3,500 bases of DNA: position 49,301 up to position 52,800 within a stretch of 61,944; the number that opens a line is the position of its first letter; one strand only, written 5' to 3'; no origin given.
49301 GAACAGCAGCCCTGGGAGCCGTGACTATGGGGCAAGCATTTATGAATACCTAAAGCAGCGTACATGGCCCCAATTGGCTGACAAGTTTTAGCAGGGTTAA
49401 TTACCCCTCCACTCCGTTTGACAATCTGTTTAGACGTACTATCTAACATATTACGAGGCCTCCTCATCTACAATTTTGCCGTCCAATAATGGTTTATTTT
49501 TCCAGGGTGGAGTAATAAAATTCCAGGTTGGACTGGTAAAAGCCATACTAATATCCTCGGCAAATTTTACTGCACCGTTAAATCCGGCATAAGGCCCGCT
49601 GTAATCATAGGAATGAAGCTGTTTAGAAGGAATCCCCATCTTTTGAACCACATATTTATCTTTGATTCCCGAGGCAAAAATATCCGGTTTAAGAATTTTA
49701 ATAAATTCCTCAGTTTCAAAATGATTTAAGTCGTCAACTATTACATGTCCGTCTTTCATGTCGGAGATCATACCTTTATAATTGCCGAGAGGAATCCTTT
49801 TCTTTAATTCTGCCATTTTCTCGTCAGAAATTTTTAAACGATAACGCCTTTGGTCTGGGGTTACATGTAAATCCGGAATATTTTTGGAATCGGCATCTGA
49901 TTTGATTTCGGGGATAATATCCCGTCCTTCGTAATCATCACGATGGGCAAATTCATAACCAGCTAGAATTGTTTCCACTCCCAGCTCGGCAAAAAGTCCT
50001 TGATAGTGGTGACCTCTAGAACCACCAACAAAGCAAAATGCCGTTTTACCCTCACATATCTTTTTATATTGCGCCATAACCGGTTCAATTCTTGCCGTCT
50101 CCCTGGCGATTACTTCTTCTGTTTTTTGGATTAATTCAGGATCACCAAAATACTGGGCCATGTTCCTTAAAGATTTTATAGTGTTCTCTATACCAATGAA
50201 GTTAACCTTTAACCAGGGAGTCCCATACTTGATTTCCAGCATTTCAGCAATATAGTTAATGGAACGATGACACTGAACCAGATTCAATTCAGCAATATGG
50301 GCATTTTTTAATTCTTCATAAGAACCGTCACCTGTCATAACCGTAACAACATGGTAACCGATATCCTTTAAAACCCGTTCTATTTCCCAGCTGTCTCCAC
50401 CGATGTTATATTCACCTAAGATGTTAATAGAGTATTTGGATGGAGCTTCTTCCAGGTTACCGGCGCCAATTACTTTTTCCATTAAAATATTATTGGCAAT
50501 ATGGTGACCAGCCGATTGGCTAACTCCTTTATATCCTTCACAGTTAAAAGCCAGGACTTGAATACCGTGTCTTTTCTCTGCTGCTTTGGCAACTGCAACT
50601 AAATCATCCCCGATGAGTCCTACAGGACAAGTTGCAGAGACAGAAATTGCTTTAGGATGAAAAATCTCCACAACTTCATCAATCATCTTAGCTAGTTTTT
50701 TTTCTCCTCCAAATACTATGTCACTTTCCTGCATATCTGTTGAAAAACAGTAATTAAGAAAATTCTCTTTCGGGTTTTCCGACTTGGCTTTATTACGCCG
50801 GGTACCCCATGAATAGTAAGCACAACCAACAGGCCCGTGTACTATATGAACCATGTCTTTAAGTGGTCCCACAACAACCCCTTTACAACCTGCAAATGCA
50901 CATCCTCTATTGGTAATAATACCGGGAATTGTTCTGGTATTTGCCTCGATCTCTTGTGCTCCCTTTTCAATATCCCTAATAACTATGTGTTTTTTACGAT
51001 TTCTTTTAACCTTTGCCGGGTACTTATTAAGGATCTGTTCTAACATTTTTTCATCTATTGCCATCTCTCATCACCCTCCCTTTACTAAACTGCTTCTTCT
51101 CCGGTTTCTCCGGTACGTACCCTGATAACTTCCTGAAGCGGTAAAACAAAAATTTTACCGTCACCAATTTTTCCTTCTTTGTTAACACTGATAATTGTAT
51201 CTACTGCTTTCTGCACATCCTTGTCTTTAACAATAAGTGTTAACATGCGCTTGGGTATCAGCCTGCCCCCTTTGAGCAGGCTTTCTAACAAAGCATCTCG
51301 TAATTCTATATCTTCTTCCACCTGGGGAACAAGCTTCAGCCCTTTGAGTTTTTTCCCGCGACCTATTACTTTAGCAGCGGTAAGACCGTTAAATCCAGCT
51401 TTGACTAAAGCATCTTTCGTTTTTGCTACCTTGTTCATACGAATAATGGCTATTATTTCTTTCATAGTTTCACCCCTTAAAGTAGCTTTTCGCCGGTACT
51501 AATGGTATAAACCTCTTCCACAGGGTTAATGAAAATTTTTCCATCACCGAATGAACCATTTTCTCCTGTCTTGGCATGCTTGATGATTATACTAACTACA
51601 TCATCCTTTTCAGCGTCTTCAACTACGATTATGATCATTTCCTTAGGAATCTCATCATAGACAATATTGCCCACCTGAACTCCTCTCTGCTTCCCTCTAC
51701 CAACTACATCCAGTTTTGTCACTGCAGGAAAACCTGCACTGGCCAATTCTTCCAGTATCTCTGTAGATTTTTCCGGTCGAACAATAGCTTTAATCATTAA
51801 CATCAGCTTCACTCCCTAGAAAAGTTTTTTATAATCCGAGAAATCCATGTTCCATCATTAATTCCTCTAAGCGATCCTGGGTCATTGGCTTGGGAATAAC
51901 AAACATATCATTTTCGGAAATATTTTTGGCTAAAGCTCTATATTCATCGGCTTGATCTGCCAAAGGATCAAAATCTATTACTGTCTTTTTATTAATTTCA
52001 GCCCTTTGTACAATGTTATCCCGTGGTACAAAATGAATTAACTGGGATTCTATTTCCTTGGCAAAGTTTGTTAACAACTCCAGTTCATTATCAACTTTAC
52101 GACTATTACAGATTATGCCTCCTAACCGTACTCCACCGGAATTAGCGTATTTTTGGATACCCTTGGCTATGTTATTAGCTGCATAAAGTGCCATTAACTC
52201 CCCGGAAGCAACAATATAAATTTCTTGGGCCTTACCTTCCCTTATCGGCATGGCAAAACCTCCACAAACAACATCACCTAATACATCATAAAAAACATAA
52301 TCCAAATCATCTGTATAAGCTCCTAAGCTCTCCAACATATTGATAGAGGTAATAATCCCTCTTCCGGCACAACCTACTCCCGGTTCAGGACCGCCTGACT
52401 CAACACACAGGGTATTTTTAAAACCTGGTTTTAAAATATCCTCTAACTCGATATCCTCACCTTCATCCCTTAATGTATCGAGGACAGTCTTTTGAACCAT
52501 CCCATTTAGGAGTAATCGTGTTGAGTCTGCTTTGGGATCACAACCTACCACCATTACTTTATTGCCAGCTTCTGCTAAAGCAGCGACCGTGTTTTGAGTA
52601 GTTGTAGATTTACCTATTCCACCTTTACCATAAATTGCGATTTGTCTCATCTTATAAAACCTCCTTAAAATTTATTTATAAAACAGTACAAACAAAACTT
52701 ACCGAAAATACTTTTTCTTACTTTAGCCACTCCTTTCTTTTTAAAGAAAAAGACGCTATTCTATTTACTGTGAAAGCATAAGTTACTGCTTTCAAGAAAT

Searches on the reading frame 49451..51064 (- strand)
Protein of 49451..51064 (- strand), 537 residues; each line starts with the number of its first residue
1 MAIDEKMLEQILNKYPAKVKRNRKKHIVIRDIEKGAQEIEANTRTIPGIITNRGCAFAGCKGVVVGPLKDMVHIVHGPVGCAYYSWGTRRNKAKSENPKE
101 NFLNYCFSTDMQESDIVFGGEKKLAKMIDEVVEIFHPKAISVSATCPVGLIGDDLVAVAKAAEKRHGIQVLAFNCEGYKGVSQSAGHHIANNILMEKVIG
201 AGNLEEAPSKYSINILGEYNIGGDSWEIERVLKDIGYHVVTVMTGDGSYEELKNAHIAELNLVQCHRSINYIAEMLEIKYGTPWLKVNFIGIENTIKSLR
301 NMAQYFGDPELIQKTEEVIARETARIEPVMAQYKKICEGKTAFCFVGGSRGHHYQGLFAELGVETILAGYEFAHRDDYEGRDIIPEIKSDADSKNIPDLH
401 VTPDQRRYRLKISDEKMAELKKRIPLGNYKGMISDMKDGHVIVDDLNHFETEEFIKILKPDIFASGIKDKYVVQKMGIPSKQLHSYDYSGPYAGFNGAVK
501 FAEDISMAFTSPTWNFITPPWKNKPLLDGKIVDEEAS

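Call 66: search_protein_families(library=pfam, max_evalue=0.00001, proteins=[window:49451-51064:-])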
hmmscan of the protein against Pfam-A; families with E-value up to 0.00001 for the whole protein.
window:49451-51064:- (537 aa): 1 family
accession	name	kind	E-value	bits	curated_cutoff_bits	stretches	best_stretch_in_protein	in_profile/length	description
PF00148.24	Oxidored_nitro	-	5.2e-113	378.4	28.6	1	55-508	1-397/399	Nitrogenase component 1 type Oxidoreductase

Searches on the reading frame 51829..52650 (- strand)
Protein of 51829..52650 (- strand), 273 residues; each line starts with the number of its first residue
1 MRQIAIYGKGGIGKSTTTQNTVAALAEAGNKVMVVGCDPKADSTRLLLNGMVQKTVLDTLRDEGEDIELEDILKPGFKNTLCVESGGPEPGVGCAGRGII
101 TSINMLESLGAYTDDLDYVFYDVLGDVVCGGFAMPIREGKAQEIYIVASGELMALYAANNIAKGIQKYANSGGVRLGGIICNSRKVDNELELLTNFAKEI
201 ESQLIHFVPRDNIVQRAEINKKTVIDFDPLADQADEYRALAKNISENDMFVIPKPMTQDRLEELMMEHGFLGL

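Call 66: search_protein_families(library=pfam, max_evalue=0.00001, proteins=[window:51829-52650:-])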
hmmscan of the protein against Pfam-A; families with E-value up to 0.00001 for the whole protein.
window:51829-52650:- (273 aa): 5 families
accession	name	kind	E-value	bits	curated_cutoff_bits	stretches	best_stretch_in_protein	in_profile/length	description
PF00142.24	Fer4_NifH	-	8.6e-130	432.5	25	1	2-269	1-269/271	4Fe-4S iron sulfur cluster binding proteins, NifH/frxC family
PF01656.29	CbiA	-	3.4e-13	50.1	25.4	1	5-224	3-125/125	CobQ/CobB/MinD/ParA nucleotide binding domain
PF13614.12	AAA_31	-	1.5e-09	38.5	27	1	2-73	2-73/177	AAA domain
PF02374.21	ArsA_ATPase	-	1.8e-06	27.8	24.3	1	1-39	1-39/305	Anion-transporting ATPase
PF10609.15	ParA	-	6.1e-06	26.3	27.1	0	7-46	10-49/246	NUBPL iron-transfer P-loop NTPase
